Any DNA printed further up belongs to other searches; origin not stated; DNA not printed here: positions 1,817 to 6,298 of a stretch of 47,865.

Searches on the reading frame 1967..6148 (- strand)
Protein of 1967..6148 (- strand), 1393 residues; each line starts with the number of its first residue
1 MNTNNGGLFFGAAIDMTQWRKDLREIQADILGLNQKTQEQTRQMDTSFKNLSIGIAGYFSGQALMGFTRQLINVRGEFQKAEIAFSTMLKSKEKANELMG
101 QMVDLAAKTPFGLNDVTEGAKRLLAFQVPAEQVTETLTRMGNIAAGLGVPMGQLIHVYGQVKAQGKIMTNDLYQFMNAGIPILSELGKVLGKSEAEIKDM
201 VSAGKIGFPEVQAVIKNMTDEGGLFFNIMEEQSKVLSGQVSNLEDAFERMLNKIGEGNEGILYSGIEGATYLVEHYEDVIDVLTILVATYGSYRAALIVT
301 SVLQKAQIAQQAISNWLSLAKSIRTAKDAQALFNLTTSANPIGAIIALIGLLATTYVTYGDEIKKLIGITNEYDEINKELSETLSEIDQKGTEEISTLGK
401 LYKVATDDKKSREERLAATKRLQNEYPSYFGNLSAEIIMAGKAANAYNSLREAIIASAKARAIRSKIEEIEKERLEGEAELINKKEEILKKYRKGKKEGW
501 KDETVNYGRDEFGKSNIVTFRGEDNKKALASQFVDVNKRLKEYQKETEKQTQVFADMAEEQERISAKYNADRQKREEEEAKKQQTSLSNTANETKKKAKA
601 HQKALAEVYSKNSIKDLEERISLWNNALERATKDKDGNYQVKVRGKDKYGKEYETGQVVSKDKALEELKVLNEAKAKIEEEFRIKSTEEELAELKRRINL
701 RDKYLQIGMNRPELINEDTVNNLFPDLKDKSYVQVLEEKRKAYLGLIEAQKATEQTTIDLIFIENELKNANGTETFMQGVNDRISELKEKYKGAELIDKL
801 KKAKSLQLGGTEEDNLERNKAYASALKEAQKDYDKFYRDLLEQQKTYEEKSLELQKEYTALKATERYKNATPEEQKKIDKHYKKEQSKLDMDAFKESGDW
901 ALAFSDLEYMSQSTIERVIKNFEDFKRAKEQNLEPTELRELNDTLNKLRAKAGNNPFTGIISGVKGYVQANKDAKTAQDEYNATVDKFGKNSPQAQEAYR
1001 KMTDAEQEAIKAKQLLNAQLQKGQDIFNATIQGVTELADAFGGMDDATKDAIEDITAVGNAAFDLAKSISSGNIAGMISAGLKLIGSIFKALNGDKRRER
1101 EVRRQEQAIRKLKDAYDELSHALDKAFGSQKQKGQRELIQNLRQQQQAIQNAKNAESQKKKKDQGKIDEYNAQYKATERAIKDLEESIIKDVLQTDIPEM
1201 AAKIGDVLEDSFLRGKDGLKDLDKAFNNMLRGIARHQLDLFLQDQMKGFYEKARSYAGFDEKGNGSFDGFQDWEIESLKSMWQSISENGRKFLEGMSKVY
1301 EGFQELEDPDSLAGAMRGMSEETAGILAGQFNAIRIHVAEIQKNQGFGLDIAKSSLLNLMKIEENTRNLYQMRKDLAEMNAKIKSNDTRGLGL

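Call 11: search_protein_families(library=pfam, proteins=[window:1967-6148:-], max_evalue=0.1)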
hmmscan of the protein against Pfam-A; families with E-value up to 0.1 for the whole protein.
window:1967-6148:- (1393 aa): 2 families
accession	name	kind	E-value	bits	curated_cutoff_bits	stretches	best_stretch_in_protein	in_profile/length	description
PF20155.4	TMP_3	-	3.1e-30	105.8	41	1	69-255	1-191/192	Tape measure protein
PF04883.17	HK97-gp10_like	-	0.012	17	21.4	1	578-656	13-78/78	Bacteriophage HK97-gp10, putative tail-component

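Call 12: search_protein_families(library=phrogs, proteins=[window:1967-6148:-], max_evalue=0.01)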
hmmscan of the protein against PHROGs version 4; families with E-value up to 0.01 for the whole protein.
window:1967-6148:- (1393 aa): 16 families
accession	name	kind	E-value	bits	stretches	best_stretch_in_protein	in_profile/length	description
phrog_9959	-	tail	0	1333.9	3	1-408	1-422/1708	tail length tape measure protein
phrog_21917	-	unknown function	1.2e-73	249.6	1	827-1369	832-1368/1395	-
phrog_1686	-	tail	3.5e-20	72.5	1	41-252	94-315/1224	tail length tape measure protein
phrog_12798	-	tail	5.8e-19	68.8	1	67-352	58-317/1031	tail length tape measure protein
phrog_30292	-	unknown function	1.4e-18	67.8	1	314-495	122-305/677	-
phrog_973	-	tail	7.6e-17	61.5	1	27-255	80-324/1465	tail length tape measure protein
phrog_14295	-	unknown function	1.4e-13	50.5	2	378-697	375-711/1439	-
phrog_1942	-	tail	2.5e-12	47.1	1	42-286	129-363/1178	tail length tape measure protein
phrog_16017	-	unknown function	1.2e-10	40.9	1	21-255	202-434/1234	-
phrog_16692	-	unknown function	2.1e-09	37.4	1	52-176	160-285/1107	-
phrog_8927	-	tail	5.1e-09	35.7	1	91-350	263-495/1619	tail length tape measure protein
phrog_16277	-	tail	6.5e-09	34.4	1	81-250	248-411/1851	tail length tape measure protein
phrog_29251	-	tail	5.5e-08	33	1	107-281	87-252/560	tail length tape measure protein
phrog_971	-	lysis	2e-07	31.1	1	17-253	109-335/1338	endolysin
phrog_34082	-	tail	0.00022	21.1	1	936-1079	118-260/579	tail length tape measure protein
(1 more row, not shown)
